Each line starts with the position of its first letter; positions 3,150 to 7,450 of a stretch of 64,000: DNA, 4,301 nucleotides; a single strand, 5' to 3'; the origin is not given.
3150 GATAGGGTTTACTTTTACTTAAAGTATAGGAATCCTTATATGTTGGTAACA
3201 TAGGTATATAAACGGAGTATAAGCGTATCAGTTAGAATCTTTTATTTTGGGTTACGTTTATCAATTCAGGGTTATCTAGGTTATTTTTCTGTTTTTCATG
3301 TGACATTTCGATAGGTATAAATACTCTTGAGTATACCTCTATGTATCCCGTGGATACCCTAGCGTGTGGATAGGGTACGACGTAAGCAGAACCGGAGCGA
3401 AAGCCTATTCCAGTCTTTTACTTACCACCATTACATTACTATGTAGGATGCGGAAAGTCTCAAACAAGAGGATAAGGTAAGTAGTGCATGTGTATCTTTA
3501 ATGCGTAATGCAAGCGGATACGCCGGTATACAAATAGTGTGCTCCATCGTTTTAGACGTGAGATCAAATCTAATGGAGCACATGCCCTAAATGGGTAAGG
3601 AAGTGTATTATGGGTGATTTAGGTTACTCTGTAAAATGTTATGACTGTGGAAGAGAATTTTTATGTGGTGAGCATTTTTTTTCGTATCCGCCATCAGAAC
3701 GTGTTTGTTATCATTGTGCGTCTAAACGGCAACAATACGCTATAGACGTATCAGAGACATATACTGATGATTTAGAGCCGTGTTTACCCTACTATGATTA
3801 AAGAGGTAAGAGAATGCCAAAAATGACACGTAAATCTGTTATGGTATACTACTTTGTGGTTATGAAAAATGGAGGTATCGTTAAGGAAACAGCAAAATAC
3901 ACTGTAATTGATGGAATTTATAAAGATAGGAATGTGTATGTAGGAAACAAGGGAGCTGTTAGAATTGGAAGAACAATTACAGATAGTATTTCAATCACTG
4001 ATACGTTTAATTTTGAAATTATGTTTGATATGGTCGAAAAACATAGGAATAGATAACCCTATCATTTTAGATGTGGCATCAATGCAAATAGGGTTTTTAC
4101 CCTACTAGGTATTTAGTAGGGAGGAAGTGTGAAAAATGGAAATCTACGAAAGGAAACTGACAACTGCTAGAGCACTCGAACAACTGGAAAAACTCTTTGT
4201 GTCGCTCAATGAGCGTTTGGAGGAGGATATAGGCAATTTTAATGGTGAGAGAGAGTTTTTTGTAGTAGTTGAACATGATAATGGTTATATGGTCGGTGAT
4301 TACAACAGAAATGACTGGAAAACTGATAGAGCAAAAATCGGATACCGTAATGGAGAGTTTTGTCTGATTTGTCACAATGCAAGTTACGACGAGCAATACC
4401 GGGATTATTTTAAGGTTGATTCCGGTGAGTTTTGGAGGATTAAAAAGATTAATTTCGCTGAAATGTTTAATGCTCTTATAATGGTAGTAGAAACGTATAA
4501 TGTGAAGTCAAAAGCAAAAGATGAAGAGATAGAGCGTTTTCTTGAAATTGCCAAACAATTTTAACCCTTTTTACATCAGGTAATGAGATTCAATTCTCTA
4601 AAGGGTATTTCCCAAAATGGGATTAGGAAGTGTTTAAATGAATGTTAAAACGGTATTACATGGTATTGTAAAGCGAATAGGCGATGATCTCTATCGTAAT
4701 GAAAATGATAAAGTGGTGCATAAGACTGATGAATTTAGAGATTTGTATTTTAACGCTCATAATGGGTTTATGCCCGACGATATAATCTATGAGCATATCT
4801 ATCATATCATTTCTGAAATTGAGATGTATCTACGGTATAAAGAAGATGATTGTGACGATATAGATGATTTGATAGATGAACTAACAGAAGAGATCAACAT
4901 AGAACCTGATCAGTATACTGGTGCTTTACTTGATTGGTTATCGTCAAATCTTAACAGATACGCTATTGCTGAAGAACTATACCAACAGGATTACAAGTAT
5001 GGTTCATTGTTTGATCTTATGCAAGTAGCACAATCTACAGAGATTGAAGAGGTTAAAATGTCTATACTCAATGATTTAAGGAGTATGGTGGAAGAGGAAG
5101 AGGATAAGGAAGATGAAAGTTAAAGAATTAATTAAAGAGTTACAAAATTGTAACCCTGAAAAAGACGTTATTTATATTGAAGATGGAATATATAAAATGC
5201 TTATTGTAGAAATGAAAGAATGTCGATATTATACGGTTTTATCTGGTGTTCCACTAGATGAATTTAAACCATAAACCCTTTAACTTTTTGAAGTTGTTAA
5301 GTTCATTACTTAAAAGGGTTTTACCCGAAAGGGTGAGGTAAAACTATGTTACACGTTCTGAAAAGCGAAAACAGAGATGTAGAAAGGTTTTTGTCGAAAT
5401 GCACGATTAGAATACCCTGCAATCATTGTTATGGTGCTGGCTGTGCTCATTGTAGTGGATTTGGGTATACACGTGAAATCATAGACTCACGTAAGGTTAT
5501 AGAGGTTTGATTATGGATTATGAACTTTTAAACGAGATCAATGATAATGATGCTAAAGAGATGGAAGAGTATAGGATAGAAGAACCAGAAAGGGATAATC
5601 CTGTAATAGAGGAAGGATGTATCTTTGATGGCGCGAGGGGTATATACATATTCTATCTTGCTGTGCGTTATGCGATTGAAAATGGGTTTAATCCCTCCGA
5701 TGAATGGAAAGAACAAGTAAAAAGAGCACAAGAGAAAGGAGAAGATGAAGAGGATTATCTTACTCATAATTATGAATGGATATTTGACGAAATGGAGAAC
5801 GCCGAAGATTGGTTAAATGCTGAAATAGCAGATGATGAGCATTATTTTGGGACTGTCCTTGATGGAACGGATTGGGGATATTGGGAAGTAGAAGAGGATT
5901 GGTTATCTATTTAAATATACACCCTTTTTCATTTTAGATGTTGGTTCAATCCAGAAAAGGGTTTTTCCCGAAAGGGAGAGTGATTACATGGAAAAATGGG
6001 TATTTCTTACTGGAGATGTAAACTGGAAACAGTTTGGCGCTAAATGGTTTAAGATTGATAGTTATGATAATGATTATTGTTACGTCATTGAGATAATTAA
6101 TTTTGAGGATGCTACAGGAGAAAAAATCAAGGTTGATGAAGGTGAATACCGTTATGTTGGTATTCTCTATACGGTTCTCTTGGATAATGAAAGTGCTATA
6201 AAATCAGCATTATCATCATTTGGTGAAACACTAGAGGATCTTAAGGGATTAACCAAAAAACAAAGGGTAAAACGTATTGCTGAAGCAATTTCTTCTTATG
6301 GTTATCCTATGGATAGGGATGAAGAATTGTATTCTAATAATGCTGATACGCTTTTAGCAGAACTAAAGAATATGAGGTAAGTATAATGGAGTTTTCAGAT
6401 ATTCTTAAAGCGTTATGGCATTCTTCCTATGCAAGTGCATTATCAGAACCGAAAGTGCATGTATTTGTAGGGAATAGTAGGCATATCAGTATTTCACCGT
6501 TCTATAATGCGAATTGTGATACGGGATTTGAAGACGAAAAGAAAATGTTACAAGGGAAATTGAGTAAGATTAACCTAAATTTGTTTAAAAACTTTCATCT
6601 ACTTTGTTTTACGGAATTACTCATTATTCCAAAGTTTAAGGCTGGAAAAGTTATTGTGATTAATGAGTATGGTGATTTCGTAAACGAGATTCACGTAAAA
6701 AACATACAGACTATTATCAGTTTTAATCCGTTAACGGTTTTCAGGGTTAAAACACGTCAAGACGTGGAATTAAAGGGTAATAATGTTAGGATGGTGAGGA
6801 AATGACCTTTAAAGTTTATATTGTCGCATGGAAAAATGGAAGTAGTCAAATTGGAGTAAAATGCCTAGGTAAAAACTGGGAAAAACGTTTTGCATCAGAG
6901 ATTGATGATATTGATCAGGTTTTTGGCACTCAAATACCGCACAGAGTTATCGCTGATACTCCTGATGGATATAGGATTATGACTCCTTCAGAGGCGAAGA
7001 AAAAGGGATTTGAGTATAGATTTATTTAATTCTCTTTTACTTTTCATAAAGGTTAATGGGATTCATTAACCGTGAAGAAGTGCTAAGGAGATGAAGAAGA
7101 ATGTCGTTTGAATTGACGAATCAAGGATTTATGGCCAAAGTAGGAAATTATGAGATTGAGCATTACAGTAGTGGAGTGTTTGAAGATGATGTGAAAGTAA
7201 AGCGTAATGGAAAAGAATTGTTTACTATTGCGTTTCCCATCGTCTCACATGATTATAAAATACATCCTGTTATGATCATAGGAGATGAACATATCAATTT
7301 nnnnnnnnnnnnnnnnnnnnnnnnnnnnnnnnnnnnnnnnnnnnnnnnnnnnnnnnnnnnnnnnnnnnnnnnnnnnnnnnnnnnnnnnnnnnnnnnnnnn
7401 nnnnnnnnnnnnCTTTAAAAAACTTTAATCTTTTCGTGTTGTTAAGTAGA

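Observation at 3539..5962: Intercistronic hairpin modules with covarying stems and a conserved loop core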

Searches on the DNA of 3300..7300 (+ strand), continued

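Call 52: search_with_rna_model(model_id=R3, source=window, filters=off, max_evalue=10, show_alignments=6)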
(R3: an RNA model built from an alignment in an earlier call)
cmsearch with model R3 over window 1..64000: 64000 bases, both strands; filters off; matches with E-value up to 10: 36.
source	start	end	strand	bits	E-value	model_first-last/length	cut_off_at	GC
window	5920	5962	+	59.9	2.7e-11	1-44/44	no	0.37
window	4053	4096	+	55.1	3.4e-10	1-44/44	no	0.34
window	3538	3582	+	53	1e-09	1-44/44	no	0.42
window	4562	4608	+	28.1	0.00051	1-44/44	no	0.32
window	5272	5321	+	21.3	0.019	1-44/44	no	0.26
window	5919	5964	-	15.4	0.41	1-44/44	no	0.35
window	5273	5322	-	13.2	1.3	1-44/44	no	0.26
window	4053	4097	-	13.2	1.4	1-44/44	no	0.33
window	14404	14465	-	13.1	1.4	1-44/44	no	0.31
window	36393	36426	+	12.7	1.8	1-44/44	no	0.15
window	10360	10381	+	12.1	2.4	1-44/44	no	0.09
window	42808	42906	-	12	2.5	1-44/44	no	0.32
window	809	828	-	11.8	2.8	1-44/44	no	0.35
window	4563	4608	-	11.7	3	1-44/44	no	0.33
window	31192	31232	+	11.4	3.4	1-44/44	no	0.2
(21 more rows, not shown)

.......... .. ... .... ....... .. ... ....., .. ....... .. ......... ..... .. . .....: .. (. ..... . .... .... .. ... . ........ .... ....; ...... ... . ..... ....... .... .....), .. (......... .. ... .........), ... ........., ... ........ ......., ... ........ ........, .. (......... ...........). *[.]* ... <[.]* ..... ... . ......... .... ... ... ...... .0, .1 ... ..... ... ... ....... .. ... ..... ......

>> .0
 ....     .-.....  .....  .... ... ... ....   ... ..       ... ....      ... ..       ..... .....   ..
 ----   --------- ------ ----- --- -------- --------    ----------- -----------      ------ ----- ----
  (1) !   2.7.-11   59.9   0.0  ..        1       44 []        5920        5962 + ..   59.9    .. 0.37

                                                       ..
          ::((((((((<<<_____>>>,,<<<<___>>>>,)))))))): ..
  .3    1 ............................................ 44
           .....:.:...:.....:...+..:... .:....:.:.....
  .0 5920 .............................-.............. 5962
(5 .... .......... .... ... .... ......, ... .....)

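Call 54: search_with_rna_model(model_id=R3, sources=[L125, L128, L131, L132, L133, L134, L135, L136, L137, L138, L140, L141, L143, L144, L145, L146, L147, L149, L150, L152, L153, L154, L155, L158, window], max_evalue=0.05, make_alignment=true)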
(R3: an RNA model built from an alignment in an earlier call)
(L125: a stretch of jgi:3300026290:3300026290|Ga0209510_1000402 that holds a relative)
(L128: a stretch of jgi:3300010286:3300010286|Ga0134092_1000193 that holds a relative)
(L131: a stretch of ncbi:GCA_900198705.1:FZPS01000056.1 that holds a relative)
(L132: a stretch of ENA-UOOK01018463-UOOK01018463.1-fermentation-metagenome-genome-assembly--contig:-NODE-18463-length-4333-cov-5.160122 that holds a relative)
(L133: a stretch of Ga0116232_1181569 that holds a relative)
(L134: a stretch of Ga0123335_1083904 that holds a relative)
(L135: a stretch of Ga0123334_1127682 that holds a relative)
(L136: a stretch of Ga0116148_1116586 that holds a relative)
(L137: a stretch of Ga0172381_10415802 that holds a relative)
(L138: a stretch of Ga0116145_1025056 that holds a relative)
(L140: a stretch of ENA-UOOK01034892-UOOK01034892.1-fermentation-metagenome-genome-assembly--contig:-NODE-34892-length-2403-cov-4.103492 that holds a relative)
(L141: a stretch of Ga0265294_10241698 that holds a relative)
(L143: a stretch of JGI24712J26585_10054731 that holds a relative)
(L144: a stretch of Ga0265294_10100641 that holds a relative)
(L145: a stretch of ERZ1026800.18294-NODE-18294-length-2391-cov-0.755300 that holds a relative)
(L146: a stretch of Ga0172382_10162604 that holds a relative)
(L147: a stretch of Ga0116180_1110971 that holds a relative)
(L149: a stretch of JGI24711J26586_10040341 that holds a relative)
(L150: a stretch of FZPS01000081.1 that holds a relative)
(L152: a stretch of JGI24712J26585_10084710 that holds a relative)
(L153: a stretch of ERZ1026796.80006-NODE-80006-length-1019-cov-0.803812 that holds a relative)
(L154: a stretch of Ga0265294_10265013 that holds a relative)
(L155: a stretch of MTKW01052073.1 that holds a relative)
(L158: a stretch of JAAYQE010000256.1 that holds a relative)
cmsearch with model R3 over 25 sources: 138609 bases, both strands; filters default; matches with E-value up to 0.05: 66.
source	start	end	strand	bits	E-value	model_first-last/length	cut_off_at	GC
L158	46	90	+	61.3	2.8e-11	1-44/44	no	0.4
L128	6428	6472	+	59.9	5.9e-11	1-44/44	no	0.42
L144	1526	1570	+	59.9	5.9e-11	1-44/44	no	0.42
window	5920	5962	+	59.9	5.9e-11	1-44/44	no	0.37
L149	99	143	+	58.6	1.2e-10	1-44/44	no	0.42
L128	5915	5958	+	57.6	2e-10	1-44/44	no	0.5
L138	1612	1656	+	56.3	4e-10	1-44/44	no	0.47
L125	5742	5785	+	56.1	4.4e-10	1-44/44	no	0.5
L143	752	795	+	56.1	4.4e-10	1-44/44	no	0.5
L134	446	489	+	55.9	4.8e-10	1-44/44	no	0.41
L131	6275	6322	+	55.4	6.3e-10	1-44/44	no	0.33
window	4053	4096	+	55.1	7.4e-10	1-44/44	no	0.34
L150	346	389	+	55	8e-10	1-44/44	no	0.39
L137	385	429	+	54.8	8.7e-10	1-44/44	no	0.42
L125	6521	6565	+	54.4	1.1e-09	1-44/44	no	0.42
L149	1260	1304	+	53.8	1.4e-09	1-44/44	no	0.4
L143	1059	1103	+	53.8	1.5e-09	1-44/44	no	0.29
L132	1167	1210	+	53.7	1.5e-09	1-44/44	no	0.39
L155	938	982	+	53.6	1.6e-09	1-44/44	no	0.44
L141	488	531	+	53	2.3e-09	1-44/44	no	0.34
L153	407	451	+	52.5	2.9e-09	1-44/44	no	0.47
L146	242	284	+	52.3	3.2e-09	1-44/44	no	0.51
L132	1729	1772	+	52.3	3.3e-09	1-44/44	no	0.36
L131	7744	7788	+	51.9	3.9e-09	1-44/44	no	0.33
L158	1973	2017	+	51.9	3.9e-09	1-44/44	no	0.33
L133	180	223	+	51.9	3.9e-09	1-44/44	no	0.39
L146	985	1029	+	51.2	5.6e-09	1-44/44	no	0.38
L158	549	593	+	51.2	5.9e-09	1-44/44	no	0.36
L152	12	56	+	50.9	6.7e-09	1-44/44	no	0.33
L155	1245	1289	+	50.9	6.7e-09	1-44/44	no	0.33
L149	753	798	+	50.5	8.2e-09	1-44/44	no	0.39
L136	752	795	+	50.5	8.3e-09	1-44/44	no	0.36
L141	998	1044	+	49.9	1.2e-08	1-44/44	no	0.36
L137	142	185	+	49.6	1.3e-08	1-44/44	no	0.39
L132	1976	2018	+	49.5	1.4e-08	1-44/44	no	0.4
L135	9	53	+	49.2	1.6e-08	1-44/44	no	0.33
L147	305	351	+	49.2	1.7e-08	1-44/44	no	0.45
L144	782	824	+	48.8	2e-08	1-44/44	no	0.53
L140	458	503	+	48.4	2.5e-08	1-44/44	no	0.41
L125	8223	8267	+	48.1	2.9e-08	1-44/44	no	0.38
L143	1569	1614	+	47.9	3.2e-08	1-44/44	no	0.35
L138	1893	1937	+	47.6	3.8e-08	1-44/44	no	0.42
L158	791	835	+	46.6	6.7e-08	1-44/44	no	0.36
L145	156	201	+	46.1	8.4e-08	1-44/44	no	0.33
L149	403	447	+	45.2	1.3e-07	1-44/44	no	0.27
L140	758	800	+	44.8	1.7e-07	1-44/44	no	0.42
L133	1316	1359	+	44.5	2e-07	1-44/44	no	0.43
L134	1451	1494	+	44.5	2e-07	1-44/44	no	0.43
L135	520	563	+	44.5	2e-07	1-44/44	no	0.43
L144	1022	1066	+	43.6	3.2e-07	1-44/44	no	0.38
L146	482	526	+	43.6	3.2e-07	1-44/44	no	0.38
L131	8077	8122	+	42.7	5.2e-07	1-44/44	no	0.35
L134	940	984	+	42.5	5.7e-07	1-44/44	no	0.36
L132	2484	2529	+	41.6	9.1e-07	1-44/44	no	0.3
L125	6011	6055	+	40.9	1.3e-06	1-44/44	no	0.38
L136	520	577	+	39.9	2.3e-06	1-44/44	no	0.45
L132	4270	4315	+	37.9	6.3e-06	1-44/44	no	0.39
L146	1514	1560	+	37.3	8.9e-06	1-44/44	no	0.36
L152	521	566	+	31.8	0.00016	1-44/44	no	0.33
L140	1258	1304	+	29.8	0.00045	1-44/44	no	0.36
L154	155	200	+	28.9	0.00072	1-44/44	no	0.33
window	4562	4608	+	28.1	0.0011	1-44/44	no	0.32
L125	6743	6789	+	27.8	0.0013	1-44/44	no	0.38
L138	2403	2448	+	22.7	0.02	1-44/44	no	0.35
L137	895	940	+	21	0.047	1-44/44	no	0.37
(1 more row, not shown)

Alignment A11: 66 matches aligned to the model, 73 columns, each read 5' to 3' on its own strand. Consensus structure (alignment columns), stored with it:
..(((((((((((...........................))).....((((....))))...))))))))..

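Call 69: search_with_rna_model(model_id=R3, sources=[L159, L160, L161, L162, L164, L165, L166], max_evalue=1, show_alignments=4)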
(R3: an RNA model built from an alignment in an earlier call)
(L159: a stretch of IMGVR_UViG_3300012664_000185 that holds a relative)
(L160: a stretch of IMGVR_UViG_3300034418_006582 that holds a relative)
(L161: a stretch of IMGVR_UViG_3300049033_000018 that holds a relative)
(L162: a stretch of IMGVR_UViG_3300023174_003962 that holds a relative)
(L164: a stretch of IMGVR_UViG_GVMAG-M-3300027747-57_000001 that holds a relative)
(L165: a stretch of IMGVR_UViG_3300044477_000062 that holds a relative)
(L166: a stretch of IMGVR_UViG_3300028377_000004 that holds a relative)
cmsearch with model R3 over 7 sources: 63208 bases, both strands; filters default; matches with E-value up to 1: 4.
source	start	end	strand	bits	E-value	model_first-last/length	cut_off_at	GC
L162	1419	1444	+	17.2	0.16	11-35/44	no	0.35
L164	9844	9873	-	13.9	0.92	11-35/44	no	0.4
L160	494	520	-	13.8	0.95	10-36/44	no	0.44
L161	1775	1801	+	13.7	0.99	11-35/44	no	0.3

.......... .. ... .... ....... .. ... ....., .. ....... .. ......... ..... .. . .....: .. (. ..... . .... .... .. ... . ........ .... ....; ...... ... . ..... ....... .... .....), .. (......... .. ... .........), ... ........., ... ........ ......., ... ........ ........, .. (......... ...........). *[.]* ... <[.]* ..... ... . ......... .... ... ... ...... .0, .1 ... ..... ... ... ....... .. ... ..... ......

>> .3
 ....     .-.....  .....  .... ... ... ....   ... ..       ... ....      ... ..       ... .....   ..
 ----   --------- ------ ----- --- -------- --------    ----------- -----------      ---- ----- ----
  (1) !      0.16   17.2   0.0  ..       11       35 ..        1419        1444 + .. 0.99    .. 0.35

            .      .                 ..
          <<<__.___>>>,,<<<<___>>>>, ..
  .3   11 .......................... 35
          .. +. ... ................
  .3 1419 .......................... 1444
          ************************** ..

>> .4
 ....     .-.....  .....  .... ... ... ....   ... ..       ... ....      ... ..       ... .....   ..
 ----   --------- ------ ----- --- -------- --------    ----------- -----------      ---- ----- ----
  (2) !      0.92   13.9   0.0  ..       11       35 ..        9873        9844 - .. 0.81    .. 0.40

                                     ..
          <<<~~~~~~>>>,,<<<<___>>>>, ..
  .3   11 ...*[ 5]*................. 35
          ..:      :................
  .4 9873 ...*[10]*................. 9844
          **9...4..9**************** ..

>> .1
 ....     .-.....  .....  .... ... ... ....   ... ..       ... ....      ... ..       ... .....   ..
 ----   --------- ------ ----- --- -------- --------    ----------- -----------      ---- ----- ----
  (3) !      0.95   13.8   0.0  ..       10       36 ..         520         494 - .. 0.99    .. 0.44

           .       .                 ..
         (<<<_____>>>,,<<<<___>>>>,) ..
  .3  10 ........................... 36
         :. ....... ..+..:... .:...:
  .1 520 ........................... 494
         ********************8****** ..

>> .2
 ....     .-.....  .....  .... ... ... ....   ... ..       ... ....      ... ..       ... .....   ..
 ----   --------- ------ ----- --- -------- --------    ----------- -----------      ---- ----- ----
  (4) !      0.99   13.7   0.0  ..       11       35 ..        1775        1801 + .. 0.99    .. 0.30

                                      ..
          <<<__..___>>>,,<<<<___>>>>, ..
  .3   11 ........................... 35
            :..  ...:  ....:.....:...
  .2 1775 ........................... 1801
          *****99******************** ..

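Call 80: search_rna_families(source=window, start=5915, end=5970, threshold=evalue, max_evalue=10, show_alignments=3)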
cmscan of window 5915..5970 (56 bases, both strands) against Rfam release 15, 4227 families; matches with E-value up to 10: 0.
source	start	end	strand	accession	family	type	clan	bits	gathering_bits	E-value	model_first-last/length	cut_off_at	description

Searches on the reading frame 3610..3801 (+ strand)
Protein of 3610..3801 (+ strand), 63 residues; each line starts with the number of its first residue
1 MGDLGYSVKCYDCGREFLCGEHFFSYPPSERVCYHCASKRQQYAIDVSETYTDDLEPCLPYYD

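Call 12: search_protein_families(library=pfam, proteins=[window:3610-3801:+], max_evalue=0.01)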
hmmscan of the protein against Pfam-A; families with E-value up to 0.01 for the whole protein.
window:3610-3801:+ (63 aa): 0 families

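Call 63: search_protein_families(library=phrogs, proteins=[window:3610-3801:+], max_evalue=0.01)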
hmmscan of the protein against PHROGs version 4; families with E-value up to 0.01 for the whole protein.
window:3610-3801:+ (63 aa): 0 families
